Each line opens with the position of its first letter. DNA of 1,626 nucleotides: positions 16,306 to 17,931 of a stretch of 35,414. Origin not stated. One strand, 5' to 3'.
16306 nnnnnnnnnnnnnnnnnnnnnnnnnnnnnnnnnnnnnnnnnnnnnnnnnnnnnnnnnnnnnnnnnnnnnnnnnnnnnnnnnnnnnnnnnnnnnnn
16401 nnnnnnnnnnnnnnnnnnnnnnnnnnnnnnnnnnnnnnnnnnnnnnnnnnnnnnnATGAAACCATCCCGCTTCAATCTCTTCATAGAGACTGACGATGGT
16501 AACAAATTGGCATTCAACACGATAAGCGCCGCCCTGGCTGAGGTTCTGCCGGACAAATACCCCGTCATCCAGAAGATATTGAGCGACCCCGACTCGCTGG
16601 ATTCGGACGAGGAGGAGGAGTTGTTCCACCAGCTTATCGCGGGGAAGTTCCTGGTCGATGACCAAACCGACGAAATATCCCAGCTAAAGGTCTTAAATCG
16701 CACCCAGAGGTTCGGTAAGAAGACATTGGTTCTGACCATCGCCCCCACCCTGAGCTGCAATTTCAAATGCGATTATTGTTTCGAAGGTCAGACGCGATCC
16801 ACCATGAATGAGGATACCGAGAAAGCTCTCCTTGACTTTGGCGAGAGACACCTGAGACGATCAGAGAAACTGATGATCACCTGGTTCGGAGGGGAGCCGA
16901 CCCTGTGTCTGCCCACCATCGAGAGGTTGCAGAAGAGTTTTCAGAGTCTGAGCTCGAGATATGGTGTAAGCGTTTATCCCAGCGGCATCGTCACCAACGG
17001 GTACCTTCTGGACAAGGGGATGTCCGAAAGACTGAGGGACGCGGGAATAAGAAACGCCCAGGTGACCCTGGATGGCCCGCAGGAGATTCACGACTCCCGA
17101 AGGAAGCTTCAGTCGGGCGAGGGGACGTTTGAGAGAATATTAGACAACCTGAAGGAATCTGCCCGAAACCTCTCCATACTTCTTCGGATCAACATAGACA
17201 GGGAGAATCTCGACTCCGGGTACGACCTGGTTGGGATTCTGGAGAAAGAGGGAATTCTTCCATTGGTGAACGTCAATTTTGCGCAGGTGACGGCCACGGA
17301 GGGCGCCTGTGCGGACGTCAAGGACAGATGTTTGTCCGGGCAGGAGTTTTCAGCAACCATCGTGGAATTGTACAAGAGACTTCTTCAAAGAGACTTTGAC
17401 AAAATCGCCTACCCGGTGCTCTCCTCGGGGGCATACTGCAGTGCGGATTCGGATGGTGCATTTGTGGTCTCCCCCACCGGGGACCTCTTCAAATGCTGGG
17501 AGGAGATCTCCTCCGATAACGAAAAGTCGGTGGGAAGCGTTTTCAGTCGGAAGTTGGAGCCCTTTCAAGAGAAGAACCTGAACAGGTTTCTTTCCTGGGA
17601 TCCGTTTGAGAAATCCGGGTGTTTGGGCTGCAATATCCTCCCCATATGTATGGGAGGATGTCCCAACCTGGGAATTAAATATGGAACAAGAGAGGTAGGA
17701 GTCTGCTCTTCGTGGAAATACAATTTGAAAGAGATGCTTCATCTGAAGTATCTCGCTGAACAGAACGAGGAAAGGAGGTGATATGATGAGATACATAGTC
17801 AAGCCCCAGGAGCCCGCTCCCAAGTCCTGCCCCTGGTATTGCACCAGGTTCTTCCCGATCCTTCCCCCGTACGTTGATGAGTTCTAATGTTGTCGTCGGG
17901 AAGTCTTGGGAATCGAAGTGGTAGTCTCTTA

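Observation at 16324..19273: Candidate new RiPP locus: two different radical-SAM/SPASM enzymes bracket two paralogous Pro-rich peptide genes missing from the ORF track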

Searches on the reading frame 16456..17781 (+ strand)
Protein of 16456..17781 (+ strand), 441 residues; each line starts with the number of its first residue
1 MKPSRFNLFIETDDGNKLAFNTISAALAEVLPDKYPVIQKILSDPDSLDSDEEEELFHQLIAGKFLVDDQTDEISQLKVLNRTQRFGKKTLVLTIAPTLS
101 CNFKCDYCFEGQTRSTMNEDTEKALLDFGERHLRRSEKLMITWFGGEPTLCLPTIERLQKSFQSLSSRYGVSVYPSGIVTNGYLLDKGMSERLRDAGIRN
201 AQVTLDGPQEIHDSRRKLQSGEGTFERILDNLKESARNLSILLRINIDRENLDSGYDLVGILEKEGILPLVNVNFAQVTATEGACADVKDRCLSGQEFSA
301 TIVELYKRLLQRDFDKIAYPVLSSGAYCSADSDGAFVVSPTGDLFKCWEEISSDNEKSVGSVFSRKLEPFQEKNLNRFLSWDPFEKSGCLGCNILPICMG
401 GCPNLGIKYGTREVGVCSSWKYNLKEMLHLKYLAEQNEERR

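Call 3: search_protein_families(library=ncbifam, proteins=[window:16456-17781:+], max_evalue=1)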
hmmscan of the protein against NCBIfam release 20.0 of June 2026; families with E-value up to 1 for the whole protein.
window:16456-17781:+ (441 aa): 71 families (the best 25 are shown)
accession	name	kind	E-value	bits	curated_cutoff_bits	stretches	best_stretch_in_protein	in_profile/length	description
TIGR04334.1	rSAM_Clo7bot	equivalog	8.9e-106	354.1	600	1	2-438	1-439/440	radical SAM/SPASM domain Clo7bot peptide maturase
TIGR04463.1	rSAM_vs_C_rich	equivalog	7.9e-90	301.7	525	1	6-429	1-425/438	TIGR04463 family radical SAM/SPASM RiPP maturase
NF038107.1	rSAM_NF038107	equivalog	6.7e-70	236.1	600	1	1-405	1-403/444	Cys-every-fifth radical SAM/SPASM peptide maturase CefB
NF052473.1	rSAM_FlmE_OhkG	exception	3.6e-56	190.8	500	1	1-438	1-461/481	FlmE/OhkG family radical SAM/SPASM peptide maturase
TIGR04280.1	geopep_mat_rSAM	hypoth_equivalog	1.1e-51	176.2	400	1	15-404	17-394/428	geopeptide radical SAM maturase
NF047865.1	rSAM_PapB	equivalog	7.4e-33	114.2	340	1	93-404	5-318/330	PapB family radical SAM/SPASM ranthipeptide maturase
NF041298.1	rSAM_mat_DynA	equivalog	3.5e-25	88.8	450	1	92-409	2-328/356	dynobactin maturation radical SAM/SPASM protein DynA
TIGR03942.1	sulfatase_rSAM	equivalog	1.7e-24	86.6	349.45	1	98-428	8-354/363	anaerobic sulfatase maturase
TIGR04068.1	rSAM_ocin_clost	equivalog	4.2e-23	82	500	1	20-234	14-231/462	Cys-rich peptide radical SAM maturase CcpM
TIGR03974.1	rSAM_six_Cys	equivalog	6.9e-23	81.2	425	1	65-404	75-418/451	thioether cross-link-forming SCIFF peptide maturase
TIGR04064.1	rSAM_nif11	equivalog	1.8e-22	79.7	518.7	2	15-234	11-223/459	nif11-like peptide radical SAM maturase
TIGR03906.1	quino_hemo_SAM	equivalog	7.7e-22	77.6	453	2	49-291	56-297/467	quinohemoprotein amine dehydrogenase maturation protein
NF040492.1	not_ScfB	exception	3.5e-18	65.7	855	1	54-403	63-416/450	ScfB-related radical SAM/SPASM orphan maturase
TIGR04163.1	rSAM_cobopep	equivalog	6.4e-18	64.7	375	1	75-404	48-389/428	peptide-modifying radical SAM enzyme CbpB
TIGR04136.1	rSAM_FibroRumin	equivalog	2.6e-17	62.8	400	1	98-404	98-420/458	FibroRumin system radical SAM peptide maturase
TIGR04085.1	rSAM_more_4Fe4S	domain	1.2e-13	51.3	27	1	328-408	1-80/93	SPASM domain-containing protein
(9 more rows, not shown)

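Call 4: search_protein_families(library=pfam, proteins=[window:16456-17781:+], max_evalue=1)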
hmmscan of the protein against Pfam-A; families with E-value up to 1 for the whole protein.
window:16456-17781:+ (441 aa): 2 families
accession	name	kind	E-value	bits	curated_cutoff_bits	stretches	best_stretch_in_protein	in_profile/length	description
PF04055.27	Radical_SAM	-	2.1e-15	57.7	29.5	1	97-238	3-139/166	Radical SAM superfamily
PF13353.11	Fer4_12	-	4.2e-06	27.5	22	1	100-218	14-126/137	4Fe-4S single cluster domain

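Call 9: find_homologous_proteins(query=window:16456-17781:+, max_evalue=1e-20)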
Query window:16456-17781:+ (441 aa): 1062 proteins with E <= 1e-20 among 7030 candidates; the best 120 are listed.
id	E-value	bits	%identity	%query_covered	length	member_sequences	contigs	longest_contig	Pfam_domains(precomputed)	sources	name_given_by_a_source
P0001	5.4e-298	1006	100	100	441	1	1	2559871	PF04055.28,PF13353.12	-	-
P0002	2.1e-213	727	71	99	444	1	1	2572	PF04055.28,PF13353.12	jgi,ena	-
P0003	2.0e-206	704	71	95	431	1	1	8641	PF04055.28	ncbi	-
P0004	1.5e-192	658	64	100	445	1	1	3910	PF04055.28,PF13353.12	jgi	-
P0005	1.6e-167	576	55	100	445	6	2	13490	PF04055.28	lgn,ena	-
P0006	9.2e-166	570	55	100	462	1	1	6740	PF04055.28,PF13353.12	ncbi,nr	ncbi:MAG: SPASM domain-containing protein [Candidatus Zixiibacteriota bacterium]|nr:MAG: SPASM domai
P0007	2.1e-160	552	54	100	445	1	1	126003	PF04055.28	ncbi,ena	-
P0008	1.9e-159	549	54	99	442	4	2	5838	PF04055.28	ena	-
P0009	2.5e-159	549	53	100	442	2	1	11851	PF04055.28,PF13353.12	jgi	jgi:uncharacterized protein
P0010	1.4e-158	546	52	100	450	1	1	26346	PF04055.28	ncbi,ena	-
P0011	5.6e-158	544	51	100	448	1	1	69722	PF04055.28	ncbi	-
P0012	5.8e-158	544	53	100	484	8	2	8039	PF04055.28,PF13353.12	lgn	-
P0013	4.0e-157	542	53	100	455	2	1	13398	PF04055.28,PF13353.12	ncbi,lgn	-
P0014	4.1e-156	538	54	100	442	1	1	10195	PF04055.28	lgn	-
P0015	3.1e-155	535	52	100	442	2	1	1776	PF04055.28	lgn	-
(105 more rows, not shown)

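Call 11: find_related_loci(query=A1, collection=genome_contigs, flank=6000)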
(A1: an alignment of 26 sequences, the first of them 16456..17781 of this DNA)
Query A1 (441 aa) in genome_contigs; peptide patterns used: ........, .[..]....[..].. (x = any residue, [..] = any of these).
425 stretches matched a pattern; 387 encode a relative of the query (tblastn E <= 1e-3); the best 80 are kept; 80 distinct loci.
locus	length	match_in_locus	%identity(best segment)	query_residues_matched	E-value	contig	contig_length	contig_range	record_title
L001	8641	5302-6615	71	1-438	0e+0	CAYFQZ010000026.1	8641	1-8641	MAG TPA_asm: uncultured Ignavibacteria bacterium isolate ERP108616_co1_151 genome assembly, contig: k119_102413, whole g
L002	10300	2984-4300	54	1-439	1e-168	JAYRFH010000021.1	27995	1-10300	MAG: Candidatus Zixiibacteriota bacterium isolate SH_SHASGE3bin.27 k141_109939, whole genome shotgun sequence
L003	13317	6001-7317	54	1-439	6e-168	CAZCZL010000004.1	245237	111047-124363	MAG TPA_asm: uncultured Ignavibacteriales bacterium isolate binchicken_co16_343 genome assembly, contig: NODE_40_length_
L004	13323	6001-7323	54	1-441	1e-166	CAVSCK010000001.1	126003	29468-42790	MAG: uncultured bacterium isolate MFD05942.bin.1.428 genome assembly, contig: contig_127931, whole genome shotgun sequen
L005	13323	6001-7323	52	1-441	7e-166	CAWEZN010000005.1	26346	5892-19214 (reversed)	MAG: uncultured candidate division Zixibacteria bacterium isolate MFD05942.bin.2.353 genome assembly, contig: contig_132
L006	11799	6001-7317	53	1-439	1e-165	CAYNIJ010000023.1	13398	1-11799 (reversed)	MAG TPA_asm: uncultured Ignavibacteriales bacterium isolate SRP302447_co2_58 genome assembly, contig: NODE_12844_length_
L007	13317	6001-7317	49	1-439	1e-158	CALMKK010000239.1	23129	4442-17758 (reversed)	MAG TPA_asm: uncultured candidate division Zixibacteria bacterium isolate SRR6284162_bin.34_CONCOCT_v1.1_MAG genome asse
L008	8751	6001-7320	53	1-440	5e-157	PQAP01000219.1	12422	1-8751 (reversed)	MAG: candidate division GN15 bacterium isolate FeB_12 scaffold219, whole genome shotgun sequence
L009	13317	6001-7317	50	1-439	1e-152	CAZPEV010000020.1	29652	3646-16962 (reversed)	MAG TPA_asm: uncultured Ignavibacteriales bacterium isolate binchicken_co261_18 genome assembly, contig: NODE_49_length_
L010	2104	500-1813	48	1-439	3e-162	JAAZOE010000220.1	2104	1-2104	MAG: Candidatus Zixiibacteriota bacterium isolate AS27yjCOA_31 87218_AS27, whole genome shotgun sequence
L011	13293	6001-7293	50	1-431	2e-146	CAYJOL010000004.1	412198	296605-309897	MAG TPA_asm: uncultured Ignavibacteriales bacterium isolate ERP124720_co1_93 genome assembly, contig: NODE_24_length_412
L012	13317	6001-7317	50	1-439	4e-146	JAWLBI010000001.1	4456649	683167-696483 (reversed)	MAG: Candidatus Zixiibacteriota bacterium isolate AC1.147 AC1.147.fa-1, whole genome shotgun sequence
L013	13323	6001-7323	50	1-441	1e-145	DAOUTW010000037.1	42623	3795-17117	MAG TPA_asm: Candidatus Zixiibacteriota bacterium isolate CSMAG_807 CSMAG_807_k141_810292_length_42623_cov_11.8993, whol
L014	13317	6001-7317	49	1-439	2e-143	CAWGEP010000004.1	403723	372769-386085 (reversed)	MAG: uncultured bacterium isolate MFD01872.bin.1.291 genome assembly, contig: contig_188315, whole genome shotgun sequen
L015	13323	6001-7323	48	1-439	7e-142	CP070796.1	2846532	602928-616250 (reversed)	MAG: Candidatus Zixiibacteriota bacterium isolate bin142 chromosome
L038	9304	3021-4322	41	1-432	3e-112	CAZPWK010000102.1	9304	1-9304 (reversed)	MAG TPA_asm: uncultured Acidobacteriota bacterium isolate binchicken_co342_102 genome assembly, contig: NODE_1822_length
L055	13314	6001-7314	37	1-437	2e-90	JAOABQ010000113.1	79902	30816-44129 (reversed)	MAG: Clostridia bacterium isolate SKW182 k141_1295450, whole genome shotgun sequence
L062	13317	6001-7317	35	1-437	1e-84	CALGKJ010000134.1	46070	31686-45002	MAG: uncultured Clostridia bacterium isolate N1_Bin_Bin_25_1 genome assembly, contig: c_000003499393, whole genome shotg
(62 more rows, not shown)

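Call 18: search_solved_structures(query=window:16456-17781:+, max_evalue=0.001)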
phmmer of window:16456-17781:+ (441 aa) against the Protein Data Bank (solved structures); distinct sequences matched with E-value up to 0.001: 10.
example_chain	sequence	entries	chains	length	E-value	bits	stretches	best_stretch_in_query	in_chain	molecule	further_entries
5wgg_A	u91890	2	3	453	1.4e-14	57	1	90-403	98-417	Radical SAM domain protein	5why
4k37_A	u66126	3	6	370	5.2e-09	38.7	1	93-228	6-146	Anaerobic sulfatase-maturating enzyme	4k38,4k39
4k36_A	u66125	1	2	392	6.7e-09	38.3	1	93-228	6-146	Anaerobic sulfatase-maturating enzyme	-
8vpo_A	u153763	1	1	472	2.1e-07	33.4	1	9-428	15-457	Radical SAM core domain-containing protein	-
9gm3_A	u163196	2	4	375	0.00019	23.6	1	99-234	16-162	ChlB radical SAM domain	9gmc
2fb2_A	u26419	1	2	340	0.00022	23.4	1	85-210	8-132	Molybdenum cofactor biosynthesis protein A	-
7vob_C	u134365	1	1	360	0.0003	23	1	98-246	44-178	Cytosylglucuronate decarboxylase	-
7voc_C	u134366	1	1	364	0.00031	23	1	98-246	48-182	Cytosylglucuronate decarboxylase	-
1tv7_A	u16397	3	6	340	0.00031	22.9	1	85-210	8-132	Molybdenum cofactor biosynthesis protein A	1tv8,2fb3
5v1q_A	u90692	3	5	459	0.00097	21.3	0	91-152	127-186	Radical SAM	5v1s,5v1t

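Call 26: find_related_loci(query=A1, collection=metagenome_contigs, flank=3000)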
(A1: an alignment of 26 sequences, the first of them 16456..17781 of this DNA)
Query A1 (441 aa) in metagenome_contigs; peptide patterns used: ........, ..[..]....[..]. (x = any residue, [..] = any of these).
600 stretches matched a pattern (row limit reached: there are more); 518 encode a relative of the query (tblastn E <= 1e-3); the best 80 are kept; 80 distinct loci.
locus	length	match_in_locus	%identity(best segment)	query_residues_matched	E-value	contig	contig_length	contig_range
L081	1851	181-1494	71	1-438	0e+0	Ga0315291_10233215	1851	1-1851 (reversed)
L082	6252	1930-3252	55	1-441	6e-176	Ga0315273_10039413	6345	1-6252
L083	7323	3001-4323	53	1-441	1e-161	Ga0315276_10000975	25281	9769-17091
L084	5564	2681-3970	51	1-432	1e-159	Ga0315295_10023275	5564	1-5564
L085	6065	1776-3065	51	1-432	5e-158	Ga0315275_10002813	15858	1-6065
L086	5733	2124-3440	50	1-439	7e-156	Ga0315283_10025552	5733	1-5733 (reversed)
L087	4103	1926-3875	51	1-432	2e-158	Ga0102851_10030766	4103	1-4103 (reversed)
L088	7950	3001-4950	52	1-432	1e-153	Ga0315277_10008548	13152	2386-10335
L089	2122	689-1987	49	1-432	3e-160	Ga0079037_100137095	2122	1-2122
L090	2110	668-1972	48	1-435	2e-159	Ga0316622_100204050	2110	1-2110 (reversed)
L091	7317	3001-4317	50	1-439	4e-146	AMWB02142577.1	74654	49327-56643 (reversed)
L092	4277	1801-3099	47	1-432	1e-145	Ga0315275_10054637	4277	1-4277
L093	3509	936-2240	47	1-434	3e-147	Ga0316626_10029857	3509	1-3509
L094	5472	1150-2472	47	1-441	2e-141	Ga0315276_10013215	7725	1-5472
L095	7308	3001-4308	47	1-435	4e-141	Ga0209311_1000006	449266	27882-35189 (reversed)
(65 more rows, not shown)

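Call 47: predict_structure(alignment_id=A1)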
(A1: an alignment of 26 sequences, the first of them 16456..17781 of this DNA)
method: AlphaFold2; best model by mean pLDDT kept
length: 441 residues; sequences in the alignment: 26
mean_pLDDT: 89.5   pTM: 0.87
mean pLDDT of the five models: 89.5, 89.0, 88.3, 87.6, 84.2
residues with pLDDT >= 90: 307; 70-90: 101; 50-70: 25; < 50: 8
segments of 3 or more residues with pLDDT < 50: 283-287
pLDDT, mean of each block of 10 residues (from residue 1): 96 93 94 96 94 97 96 94 91 91 62 79 98 96 83 95 97 94 93 96 91 77 85 96 91 89 95 86 51 87 94 87 66 94 91 89 96 96 93 91 89 89 95 89 74
secondary structure, 60 per line:
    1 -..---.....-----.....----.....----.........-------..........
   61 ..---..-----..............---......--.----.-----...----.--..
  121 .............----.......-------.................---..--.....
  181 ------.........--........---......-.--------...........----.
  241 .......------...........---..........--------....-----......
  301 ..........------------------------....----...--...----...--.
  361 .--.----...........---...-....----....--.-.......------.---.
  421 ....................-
elements in order: E7-11 E17-21 E26-30 H35-43 H51-62 H73-86 E90-95 H119-133 E138-144 H152-168 E176-180 H187-195 E198-205 H209-214 H225-235 E240-247 H254-264 E271-277 H286-289 H295-310 E335-338 E343-345 H369-379 H387-390 H395-398 H403-409 H420-440

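Call 53: fold_search(model_id=the predicted structure, library=pdb)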
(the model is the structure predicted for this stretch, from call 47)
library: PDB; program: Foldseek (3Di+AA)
matches with E <= 10: 1745; with E <= 0.001: 90
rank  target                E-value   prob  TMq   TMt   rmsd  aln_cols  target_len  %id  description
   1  5why_B                9.4e-18  1.00  0.65  0.67   6.5       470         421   18  Structural Insights into Thioether Bond Formation in the Biosynthesis of Sactipeptides (released 2017-07-26)
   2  5why_A                1.2e-16  1.00  0.64  0.68   6.7       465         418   18  Structural Insights into Thioether Bond Formation in the Biosynthesis of Sactipeptides (released 2017-07-26)
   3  8vpo                  1.2e-16  1.00  0.65  0.64   5.9       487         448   17  X-Ray Crystal Structure of TigE from Paramaledivibacter caminithermalis (released 2024-02-07)
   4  5wgg_A                1.4e-16  1.00  0.68  0.68   5.5       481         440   18  Structural Insights into Thioether Bond Formation in the Biosynthesis of Sactipeptides (released 2017-07-26)
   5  5v1q_A                7.3e-14  1.00  0.50  0.51  12.4       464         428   15  Crystal structure of Streptococcus suis SuiB (released 2017-08-30)
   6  5v1q_B                1.4e-13  1.00  0.50  0.50  12.5       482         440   15  Crystal structure of Streptococcus suis SuiB (released 2017-08-30)
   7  5v1s_B                1.6e-13  1.00  0.46  0.47  13.0       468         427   16  Crystal structure of Streptococcus suis SuiB bound to S-adenosylmethionine (released 2017-08-30)
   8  4k38_A                2.8e-13  1.00  0.55  0.64   5.9       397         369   16  Native anSMEcpe with bound AdoMet and Kp18Cys peptide (released 2013-05-08)
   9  4k39_A                3.0e-13  1.00  0.55  0.65   5.9       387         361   16  Native anSMEcpe with bound AdoMet and Cp18Cys peptide (released 2013-05-08)
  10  5v1s_A                4.0e-13  1.00  0.51  0.53  11.9       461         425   16  Crystal structure of Streptococcus suis SuiB bound to S-adenosylmethionine (released 2017-08-30)
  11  4k39_B                5.9e-13  1.00  0.54  0.64   6.0       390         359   16  Native anSMEcpe with bound AdoMet and Cp18Cys peptide (released 2013-05-08)
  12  4k37_A                6.6e-13  1.00  0.54  0.64   6.2       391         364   16  Native anSMEcpe with bound AdoMet (released 2013-05-08)
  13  4k36_A                7.0e-13  1.00  0.56  0.63   5.6       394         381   18  His6 tagged anSMEcpe with bound AdoMet (released 2013-05-08)
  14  4k37_B                8.2e-13  1.00  0.52  0.61   6.3       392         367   16  Native anSMEcpe with bound AdoMet (released 2013-05-08)
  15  5v1t_A                1.9e-12  1.00  0.48  0.48  12.9       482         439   15  Crystal structure of Streptococcus suis SuiB bound to precursor peptide SuiA (released 2017-08-30)
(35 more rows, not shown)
